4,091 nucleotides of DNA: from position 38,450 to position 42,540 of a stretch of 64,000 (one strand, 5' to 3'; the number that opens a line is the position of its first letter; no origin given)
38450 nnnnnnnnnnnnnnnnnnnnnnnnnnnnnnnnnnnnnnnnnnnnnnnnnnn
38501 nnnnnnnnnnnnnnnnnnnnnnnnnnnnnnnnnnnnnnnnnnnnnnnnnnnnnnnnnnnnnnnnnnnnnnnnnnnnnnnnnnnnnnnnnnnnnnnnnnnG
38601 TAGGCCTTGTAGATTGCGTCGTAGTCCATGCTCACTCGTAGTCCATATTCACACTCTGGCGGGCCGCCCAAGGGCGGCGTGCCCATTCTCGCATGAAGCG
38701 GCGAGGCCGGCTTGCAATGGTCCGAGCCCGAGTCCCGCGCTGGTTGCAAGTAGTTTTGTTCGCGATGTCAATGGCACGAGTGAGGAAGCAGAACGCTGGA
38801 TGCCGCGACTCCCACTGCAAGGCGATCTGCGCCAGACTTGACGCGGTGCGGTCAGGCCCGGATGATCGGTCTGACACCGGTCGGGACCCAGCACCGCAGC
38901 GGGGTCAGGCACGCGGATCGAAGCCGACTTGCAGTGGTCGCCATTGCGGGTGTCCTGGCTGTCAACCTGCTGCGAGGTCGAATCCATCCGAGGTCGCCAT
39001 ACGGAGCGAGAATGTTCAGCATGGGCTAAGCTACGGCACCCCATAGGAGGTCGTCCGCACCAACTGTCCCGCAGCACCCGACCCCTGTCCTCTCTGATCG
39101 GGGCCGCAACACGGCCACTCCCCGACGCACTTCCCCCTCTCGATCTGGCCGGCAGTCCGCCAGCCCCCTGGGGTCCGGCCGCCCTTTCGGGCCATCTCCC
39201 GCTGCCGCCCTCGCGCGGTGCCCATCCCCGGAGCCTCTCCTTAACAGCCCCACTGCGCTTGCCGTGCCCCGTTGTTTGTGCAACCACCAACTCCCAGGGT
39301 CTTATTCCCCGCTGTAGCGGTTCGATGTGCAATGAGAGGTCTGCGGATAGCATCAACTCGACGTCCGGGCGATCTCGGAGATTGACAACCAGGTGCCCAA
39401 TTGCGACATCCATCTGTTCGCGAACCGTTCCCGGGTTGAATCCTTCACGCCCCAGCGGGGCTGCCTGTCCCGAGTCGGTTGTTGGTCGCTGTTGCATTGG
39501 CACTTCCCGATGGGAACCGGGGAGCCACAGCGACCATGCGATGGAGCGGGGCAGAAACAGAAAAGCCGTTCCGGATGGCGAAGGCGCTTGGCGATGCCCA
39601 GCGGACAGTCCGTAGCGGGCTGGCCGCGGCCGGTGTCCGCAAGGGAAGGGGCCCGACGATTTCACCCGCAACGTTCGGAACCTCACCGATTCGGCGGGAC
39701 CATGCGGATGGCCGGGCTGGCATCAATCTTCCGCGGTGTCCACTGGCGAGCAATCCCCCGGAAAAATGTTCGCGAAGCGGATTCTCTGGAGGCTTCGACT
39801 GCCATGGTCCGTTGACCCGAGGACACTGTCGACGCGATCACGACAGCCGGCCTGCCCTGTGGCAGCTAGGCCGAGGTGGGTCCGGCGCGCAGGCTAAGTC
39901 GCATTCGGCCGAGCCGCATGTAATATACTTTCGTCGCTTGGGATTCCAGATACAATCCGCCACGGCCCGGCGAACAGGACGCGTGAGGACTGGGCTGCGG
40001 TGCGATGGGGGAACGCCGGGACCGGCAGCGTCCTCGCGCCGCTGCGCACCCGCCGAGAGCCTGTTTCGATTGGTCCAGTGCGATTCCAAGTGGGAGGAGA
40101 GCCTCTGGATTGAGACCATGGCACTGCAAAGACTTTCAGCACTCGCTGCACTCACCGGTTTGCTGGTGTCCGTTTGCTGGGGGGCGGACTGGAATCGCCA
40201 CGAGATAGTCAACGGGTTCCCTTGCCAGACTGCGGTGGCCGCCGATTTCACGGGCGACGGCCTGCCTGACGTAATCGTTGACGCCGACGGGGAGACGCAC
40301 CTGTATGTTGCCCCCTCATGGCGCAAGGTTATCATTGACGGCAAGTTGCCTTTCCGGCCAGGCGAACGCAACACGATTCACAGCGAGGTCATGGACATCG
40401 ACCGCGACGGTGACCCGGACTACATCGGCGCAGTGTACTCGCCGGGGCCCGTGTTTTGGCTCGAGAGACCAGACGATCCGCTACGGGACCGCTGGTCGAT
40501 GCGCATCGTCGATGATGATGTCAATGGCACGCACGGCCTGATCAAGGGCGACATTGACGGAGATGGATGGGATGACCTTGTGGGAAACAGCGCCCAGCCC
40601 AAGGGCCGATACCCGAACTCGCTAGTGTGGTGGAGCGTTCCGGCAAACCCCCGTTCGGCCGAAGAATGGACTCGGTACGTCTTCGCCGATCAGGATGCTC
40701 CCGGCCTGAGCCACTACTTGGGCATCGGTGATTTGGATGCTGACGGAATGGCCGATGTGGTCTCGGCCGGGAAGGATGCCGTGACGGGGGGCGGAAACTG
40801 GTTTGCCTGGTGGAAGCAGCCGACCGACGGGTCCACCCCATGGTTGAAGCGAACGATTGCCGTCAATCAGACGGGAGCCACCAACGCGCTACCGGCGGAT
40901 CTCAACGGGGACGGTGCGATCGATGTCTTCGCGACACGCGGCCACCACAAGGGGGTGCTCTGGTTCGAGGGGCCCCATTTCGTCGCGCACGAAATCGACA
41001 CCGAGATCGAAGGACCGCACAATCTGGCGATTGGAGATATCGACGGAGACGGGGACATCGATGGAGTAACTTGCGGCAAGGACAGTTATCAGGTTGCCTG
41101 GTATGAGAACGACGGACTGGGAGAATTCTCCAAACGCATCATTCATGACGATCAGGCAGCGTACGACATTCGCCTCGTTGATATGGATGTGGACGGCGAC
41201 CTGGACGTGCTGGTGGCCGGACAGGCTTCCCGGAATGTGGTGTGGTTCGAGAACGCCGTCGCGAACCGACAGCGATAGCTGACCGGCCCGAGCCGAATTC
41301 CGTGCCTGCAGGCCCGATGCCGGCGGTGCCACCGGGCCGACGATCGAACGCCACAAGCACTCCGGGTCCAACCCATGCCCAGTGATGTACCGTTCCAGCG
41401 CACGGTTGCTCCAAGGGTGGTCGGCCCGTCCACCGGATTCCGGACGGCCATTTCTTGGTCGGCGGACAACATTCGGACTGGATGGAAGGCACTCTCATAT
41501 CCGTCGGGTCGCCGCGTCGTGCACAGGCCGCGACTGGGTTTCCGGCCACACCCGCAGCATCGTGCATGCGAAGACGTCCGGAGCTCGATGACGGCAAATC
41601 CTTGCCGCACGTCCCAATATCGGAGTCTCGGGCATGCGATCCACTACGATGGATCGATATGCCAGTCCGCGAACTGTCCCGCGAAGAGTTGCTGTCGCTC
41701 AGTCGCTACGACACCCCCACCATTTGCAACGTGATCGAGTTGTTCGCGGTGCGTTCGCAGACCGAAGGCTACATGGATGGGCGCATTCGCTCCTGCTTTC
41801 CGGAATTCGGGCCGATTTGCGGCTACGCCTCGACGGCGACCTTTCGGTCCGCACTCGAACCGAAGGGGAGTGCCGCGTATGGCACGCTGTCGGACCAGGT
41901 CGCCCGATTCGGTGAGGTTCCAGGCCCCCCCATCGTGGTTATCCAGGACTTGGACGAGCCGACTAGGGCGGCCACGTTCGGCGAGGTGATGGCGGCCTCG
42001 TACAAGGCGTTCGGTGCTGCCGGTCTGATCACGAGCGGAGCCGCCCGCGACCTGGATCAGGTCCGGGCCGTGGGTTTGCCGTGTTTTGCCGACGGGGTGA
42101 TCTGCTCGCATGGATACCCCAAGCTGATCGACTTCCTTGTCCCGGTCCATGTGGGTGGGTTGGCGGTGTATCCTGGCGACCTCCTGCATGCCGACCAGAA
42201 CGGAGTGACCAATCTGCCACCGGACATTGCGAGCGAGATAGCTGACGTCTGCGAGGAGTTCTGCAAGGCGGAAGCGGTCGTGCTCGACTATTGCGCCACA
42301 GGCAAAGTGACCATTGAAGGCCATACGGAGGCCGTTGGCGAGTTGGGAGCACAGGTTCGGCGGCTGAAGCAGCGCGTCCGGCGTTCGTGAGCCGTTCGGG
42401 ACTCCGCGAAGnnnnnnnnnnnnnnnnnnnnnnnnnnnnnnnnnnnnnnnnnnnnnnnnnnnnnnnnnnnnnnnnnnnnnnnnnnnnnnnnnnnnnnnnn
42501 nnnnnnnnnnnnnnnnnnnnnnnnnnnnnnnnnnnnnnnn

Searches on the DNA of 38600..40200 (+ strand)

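Call 8: search_rna_families(source=window, start=38600, end=40200, threshold=evalue, max_evalue=10, show_alignments=2)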
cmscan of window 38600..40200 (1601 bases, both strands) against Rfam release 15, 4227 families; matches with E-value up to 10: 4.
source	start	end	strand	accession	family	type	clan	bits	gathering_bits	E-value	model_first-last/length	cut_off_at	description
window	39990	40063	-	RF00520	ybhL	Cis-reg; leader;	-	18.9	50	3.6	1-73/73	no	ybhL leader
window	39939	39960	-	RF01114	TMV_UPD-PK1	Cis-reg;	-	17.4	33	3.4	1-22/22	no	Pseudoknot of upstream pseudoknot domain (UPD) of the 3'UTR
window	38888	38950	+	RF01333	CRISPR-DR20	Gene; CRISPR;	-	15.6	42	8.5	1-36/36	no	CRISPR RNA direct repeat element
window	39274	39349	-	RF02125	JPX_2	Gene; lncRNA;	-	15.1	48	5.1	1-69/69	no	JPX transcript, XIST activator conserved region 2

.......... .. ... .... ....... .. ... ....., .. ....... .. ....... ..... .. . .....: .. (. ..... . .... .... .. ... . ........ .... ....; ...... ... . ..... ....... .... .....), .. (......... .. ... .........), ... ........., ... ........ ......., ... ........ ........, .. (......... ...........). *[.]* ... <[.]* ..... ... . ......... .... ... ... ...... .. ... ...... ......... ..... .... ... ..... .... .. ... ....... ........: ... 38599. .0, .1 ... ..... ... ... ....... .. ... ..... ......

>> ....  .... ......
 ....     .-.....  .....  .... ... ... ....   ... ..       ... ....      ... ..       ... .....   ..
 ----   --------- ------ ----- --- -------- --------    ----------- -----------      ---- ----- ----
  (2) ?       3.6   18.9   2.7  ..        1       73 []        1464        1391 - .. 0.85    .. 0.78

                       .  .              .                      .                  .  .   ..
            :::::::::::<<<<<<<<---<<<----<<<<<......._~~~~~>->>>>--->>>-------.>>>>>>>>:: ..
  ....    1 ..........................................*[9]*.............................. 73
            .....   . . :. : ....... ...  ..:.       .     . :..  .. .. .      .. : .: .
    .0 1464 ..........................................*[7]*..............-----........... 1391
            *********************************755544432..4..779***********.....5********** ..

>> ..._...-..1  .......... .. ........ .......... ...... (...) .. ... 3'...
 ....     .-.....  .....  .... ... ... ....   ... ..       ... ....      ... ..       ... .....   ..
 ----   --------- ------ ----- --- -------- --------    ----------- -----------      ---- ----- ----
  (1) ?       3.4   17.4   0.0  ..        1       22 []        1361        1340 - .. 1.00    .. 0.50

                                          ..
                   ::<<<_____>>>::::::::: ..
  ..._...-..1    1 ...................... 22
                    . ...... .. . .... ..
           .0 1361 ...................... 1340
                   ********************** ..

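Call 19: search_dna_similar(query=window:38774-39040:+, collection=plasmids, mode=distant, max_evalue=0.01)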
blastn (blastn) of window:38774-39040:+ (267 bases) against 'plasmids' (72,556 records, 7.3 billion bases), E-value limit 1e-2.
No match.

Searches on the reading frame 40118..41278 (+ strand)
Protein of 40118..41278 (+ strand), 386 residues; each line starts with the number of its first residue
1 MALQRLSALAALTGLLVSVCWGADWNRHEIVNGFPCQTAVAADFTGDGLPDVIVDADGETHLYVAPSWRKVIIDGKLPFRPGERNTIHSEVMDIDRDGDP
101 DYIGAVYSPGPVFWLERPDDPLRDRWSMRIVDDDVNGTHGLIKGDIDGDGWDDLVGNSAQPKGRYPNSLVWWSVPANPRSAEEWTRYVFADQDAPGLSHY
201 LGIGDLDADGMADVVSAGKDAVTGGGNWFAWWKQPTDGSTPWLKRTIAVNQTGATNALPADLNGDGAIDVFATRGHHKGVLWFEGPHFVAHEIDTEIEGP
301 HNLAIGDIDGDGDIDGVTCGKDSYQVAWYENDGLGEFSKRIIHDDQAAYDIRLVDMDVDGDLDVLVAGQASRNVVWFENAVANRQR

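Call 13: search_protein_families(library=pfam, proteins=[window:40118-41278:+], max_evalue=0.01)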
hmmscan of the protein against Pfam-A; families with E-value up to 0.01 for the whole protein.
window:40118-41278:+ (386 aa): 2 families
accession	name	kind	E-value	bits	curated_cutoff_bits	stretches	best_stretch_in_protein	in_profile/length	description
PF13517.12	FG-GAP_3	-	1.3e-25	90.2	26.9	4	307-366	1-61/61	FG-GAP-like repeat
PF01839.29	FG-GAP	-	5.3e-07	29.8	22.1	1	39-59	5-25/37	FG-GAP repeat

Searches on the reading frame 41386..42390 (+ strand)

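Call 66: search_protein_families(library=pfam, proteins=[window:41386-42390:+], max_evalue=0.001)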
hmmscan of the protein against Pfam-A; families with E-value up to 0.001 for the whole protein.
window:41386-42390:+ (334 aa): 1 family
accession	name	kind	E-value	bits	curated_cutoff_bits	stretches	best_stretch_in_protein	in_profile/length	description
PF03737.21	RraA-like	-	6.9e-23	82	24.5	1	114-274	2-150/152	Aldolase/RraA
